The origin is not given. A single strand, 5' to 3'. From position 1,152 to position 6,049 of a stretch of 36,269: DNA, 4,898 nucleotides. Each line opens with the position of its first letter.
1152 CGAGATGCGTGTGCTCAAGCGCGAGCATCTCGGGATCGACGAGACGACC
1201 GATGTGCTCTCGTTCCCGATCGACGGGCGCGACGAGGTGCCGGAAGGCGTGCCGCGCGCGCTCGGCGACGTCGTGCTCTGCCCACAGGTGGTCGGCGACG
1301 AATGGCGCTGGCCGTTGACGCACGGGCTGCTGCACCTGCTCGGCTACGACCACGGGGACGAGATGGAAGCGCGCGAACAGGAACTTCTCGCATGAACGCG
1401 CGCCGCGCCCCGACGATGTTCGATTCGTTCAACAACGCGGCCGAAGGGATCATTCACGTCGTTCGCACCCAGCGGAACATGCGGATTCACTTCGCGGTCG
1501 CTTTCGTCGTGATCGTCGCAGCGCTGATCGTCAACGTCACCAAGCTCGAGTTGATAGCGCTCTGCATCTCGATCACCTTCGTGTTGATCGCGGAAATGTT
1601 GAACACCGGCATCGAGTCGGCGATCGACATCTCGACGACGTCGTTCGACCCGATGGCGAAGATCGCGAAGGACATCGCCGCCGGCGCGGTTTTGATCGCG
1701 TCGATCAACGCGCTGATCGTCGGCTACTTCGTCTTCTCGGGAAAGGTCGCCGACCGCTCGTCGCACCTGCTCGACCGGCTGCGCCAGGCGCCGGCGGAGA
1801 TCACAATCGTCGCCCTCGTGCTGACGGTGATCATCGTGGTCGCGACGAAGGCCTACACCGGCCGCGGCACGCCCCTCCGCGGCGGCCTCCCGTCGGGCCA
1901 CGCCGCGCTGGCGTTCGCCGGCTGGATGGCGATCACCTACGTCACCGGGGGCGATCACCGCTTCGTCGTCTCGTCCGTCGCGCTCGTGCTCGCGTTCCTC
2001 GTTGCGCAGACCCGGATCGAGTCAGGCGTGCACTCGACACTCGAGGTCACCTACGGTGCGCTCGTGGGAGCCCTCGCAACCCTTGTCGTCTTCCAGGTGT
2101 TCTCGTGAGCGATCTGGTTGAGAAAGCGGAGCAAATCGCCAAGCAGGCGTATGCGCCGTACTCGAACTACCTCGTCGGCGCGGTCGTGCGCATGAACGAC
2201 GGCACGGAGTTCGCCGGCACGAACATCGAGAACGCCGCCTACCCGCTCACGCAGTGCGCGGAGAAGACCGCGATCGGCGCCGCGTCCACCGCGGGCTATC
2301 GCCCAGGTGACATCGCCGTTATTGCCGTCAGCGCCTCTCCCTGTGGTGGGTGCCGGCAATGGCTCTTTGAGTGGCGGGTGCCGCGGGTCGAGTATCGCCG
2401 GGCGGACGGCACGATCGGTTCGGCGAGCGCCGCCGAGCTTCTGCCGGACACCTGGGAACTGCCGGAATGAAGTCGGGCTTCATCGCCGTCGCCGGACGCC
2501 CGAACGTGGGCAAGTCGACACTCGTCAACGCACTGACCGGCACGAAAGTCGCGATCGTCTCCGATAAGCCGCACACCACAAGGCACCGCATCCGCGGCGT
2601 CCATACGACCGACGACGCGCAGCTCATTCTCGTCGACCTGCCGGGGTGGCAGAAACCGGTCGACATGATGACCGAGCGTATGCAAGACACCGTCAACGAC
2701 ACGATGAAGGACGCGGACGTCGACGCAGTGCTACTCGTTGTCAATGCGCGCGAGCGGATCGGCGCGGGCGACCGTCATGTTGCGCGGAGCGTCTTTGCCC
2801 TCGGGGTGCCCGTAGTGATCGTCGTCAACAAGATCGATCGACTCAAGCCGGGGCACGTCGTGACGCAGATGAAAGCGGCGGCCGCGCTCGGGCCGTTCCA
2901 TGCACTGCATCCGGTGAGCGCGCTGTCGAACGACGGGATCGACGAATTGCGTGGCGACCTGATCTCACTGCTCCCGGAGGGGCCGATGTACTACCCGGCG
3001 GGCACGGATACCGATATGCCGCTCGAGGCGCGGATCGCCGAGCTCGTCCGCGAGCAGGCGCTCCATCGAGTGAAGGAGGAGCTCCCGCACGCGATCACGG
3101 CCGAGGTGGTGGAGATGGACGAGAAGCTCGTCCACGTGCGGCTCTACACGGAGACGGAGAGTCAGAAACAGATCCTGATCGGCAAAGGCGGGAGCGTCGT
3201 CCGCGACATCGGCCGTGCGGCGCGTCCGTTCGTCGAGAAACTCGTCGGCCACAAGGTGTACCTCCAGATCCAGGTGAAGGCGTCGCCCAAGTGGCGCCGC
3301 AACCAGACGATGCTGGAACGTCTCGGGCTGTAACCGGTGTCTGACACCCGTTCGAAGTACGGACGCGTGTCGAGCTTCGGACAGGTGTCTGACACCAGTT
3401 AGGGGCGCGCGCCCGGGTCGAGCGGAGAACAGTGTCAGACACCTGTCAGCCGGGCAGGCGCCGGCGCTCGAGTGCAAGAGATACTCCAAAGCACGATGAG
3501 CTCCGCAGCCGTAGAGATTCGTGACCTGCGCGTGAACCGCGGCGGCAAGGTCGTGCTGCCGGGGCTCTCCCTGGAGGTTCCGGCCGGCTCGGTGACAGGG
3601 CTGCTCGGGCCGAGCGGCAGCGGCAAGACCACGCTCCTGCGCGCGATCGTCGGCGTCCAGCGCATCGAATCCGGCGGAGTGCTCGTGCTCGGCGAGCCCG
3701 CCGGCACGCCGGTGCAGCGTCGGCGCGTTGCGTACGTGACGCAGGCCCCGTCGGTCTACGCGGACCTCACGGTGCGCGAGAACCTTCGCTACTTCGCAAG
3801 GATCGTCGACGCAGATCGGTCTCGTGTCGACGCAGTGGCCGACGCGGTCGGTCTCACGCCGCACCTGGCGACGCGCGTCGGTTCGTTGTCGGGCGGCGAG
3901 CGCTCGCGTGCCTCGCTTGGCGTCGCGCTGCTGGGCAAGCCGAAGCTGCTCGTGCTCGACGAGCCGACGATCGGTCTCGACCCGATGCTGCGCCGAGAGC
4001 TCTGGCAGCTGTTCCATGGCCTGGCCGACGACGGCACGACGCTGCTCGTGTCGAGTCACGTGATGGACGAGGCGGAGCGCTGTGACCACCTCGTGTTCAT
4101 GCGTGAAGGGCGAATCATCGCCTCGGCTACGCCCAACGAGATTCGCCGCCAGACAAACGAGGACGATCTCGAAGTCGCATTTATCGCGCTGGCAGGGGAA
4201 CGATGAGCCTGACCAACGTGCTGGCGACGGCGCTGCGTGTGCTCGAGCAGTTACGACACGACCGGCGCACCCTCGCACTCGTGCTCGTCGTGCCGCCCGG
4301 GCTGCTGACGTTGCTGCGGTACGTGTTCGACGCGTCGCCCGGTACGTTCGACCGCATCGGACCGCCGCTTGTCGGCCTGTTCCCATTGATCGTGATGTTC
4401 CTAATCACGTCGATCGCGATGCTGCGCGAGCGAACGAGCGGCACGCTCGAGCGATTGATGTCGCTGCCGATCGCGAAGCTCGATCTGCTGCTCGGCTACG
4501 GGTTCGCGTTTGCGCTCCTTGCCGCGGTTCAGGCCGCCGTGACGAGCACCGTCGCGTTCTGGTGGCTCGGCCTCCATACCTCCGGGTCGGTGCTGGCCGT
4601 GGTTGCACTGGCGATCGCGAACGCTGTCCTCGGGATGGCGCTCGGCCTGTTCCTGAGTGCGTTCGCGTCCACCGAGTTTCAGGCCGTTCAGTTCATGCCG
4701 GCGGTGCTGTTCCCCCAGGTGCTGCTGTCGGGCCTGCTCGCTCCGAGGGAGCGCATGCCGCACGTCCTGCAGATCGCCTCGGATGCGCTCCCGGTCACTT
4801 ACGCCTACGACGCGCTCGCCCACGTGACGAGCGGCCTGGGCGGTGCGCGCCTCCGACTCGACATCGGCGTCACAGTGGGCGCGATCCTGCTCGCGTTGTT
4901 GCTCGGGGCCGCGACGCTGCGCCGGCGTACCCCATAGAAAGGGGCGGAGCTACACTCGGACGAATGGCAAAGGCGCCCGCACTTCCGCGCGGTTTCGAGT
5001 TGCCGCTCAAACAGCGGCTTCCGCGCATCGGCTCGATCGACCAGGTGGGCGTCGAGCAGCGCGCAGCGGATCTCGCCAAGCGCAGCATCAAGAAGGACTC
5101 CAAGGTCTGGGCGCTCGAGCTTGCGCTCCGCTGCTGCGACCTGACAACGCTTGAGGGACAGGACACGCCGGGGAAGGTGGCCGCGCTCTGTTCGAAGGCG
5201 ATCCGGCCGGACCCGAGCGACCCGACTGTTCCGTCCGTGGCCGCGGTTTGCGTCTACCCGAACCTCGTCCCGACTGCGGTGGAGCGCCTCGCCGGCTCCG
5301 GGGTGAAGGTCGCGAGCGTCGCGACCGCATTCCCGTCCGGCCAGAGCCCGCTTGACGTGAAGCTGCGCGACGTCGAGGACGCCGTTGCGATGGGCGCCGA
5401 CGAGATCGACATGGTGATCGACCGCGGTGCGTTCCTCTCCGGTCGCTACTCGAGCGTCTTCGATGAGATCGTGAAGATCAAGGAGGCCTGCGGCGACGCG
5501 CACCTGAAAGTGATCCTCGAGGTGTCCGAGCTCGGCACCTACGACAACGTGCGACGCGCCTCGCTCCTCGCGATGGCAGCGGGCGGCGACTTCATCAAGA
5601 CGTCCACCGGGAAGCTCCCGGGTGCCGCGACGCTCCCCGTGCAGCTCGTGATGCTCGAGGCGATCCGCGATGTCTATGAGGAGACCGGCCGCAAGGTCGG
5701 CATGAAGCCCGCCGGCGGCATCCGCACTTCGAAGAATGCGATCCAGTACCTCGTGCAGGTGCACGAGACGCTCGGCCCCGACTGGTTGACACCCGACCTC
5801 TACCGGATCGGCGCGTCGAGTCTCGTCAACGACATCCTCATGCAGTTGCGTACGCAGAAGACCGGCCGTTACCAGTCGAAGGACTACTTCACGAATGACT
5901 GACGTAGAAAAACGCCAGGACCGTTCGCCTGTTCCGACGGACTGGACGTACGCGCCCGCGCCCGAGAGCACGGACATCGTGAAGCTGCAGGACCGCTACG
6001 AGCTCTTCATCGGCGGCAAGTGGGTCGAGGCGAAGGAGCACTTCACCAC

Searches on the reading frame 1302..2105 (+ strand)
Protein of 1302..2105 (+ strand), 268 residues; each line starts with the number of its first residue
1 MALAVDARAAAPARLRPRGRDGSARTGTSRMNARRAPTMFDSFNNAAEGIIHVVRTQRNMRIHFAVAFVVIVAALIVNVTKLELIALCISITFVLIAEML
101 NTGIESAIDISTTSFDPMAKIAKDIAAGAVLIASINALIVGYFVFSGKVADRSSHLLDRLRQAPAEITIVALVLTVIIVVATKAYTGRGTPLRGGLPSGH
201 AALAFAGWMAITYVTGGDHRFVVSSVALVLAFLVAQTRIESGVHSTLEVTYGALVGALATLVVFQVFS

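Call 17: search_protein_families(library=pfam, proteins=[window:1302-2105:+], max_evalue=0.00001)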
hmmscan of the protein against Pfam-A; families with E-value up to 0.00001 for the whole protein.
window:1302-2105:+ (268 aa): 2 families
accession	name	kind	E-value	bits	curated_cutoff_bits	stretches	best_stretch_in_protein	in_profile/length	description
PF01219.24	DAGK_prokar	-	3.2e-31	107.6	22.3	1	45-145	2-102/102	Prokaryotic diacylglycerol kinase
PF01569.27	PAP2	-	8.8e-10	38.9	27.2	1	188-267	47-125/130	PAP2 superfamily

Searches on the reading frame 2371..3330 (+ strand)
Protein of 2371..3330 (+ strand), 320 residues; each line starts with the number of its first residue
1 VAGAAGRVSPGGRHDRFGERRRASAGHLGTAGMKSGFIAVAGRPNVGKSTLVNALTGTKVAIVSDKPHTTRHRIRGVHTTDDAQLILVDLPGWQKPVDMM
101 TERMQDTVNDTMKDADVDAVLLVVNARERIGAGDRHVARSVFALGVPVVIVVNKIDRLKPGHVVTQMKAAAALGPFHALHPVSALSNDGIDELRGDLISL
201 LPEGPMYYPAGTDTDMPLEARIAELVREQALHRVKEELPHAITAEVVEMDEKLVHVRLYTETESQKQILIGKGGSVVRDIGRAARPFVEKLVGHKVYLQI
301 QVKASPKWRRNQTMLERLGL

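Call 17: search_protein_families(library=pfam, proteins=[window:2371-3330:+], max_evalue=0.00001)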
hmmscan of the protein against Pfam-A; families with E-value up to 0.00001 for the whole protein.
window:2371-3330:+ (320 aa): 6 families
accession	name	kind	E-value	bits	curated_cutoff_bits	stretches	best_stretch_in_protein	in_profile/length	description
PF01926.29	MMR_HSR1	-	4.6e-25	88.4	21.9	1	38-154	2-113/113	50S ribosome-binding GTPase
PF02421.24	FeoB_N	-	5.9e-16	58.8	27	1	38-194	3-153/156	Ferrous iron transport protein B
PF00009.33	GTP_EFTU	-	5e-12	46.2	26.5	1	79-202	65-187/188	Elongation factor Tu GTP binding domain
PF07650.23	KH_2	-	6.8e-11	42.3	22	1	237-309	1-78/78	KH domain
PF03193.22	RsgA_GTPase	-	9.1e-10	39.1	30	0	34-89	105-157/174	RsgA GTPase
PF00350.29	Dynamin_N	-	1.5e-08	35.3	27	0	38-71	1-34/168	Dynamin family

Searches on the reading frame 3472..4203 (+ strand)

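Call 17: search_protein_families(library=pfam, proteins=[window:3472-4203:+], max_evalue=0.00001)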
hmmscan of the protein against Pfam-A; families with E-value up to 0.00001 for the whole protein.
window:3472-4203:+ (244 aa): 2 families
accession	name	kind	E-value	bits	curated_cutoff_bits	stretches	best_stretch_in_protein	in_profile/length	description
PF00005.33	ABC_tran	-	1.9e-30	106.7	25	1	31-166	3-136/137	ABC transporter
PF13304.12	AAA_21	-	5.2e-12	46.9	27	0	142-196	241-298/304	AAA domain, putative AbiEii toxin, Type IV TA system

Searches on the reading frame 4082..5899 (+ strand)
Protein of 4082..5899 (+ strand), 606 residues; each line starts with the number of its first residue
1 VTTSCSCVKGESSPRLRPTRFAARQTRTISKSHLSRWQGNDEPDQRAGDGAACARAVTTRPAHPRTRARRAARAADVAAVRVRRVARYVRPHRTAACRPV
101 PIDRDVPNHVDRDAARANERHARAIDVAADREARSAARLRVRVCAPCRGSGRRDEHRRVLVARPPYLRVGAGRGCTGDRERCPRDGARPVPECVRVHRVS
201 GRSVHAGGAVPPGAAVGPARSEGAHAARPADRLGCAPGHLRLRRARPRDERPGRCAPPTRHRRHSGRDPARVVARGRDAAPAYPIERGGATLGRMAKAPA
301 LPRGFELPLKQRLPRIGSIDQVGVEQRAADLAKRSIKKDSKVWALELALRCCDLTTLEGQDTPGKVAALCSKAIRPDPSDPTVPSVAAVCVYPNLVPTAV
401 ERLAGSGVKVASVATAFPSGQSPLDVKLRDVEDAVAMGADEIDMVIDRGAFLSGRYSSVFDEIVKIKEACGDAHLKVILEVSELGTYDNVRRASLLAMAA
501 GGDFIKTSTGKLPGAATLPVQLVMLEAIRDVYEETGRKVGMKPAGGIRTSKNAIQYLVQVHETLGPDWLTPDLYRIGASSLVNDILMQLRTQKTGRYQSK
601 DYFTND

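Call 19: search_protein_families(library=pfam, proteins=[window:4082-5899:+], max_evalue=0.00001)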
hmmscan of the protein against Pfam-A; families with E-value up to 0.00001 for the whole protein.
window:4082-5899:+ (606 aa): 1 family
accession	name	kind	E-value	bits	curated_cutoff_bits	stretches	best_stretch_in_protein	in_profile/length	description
PF01791.15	DeoC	-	3.3e-19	69.9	23.8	1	352-560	6-210/229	DeoC/LacD family aldolase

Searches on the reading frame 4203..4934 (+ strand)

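Call 17: search_protein_families(library=pfam, proteins=[window:4203-4934:+], max_evalue=0.00001)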
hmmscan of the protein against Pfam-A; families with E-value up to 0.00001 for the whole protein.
window:4203-4934:+ (244 aa): 3 families
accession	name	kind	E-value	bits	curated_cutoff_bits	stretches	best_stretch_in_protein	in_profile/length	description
PF01061.29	ABC2_membrane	-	1.5e-27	97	26.9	1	12-206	9-207/211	ABC-2 type transporter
PF12698.13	ABC2_membrane_3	-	5.6e-17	62.3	31.6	1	52-236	164-346/347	ABC-2 family transporter protein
PF12679.13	ABC2_membrane_2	-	7.9e-06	25.8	27.2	0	62-180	80-203/283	ABC-2 family transporter protein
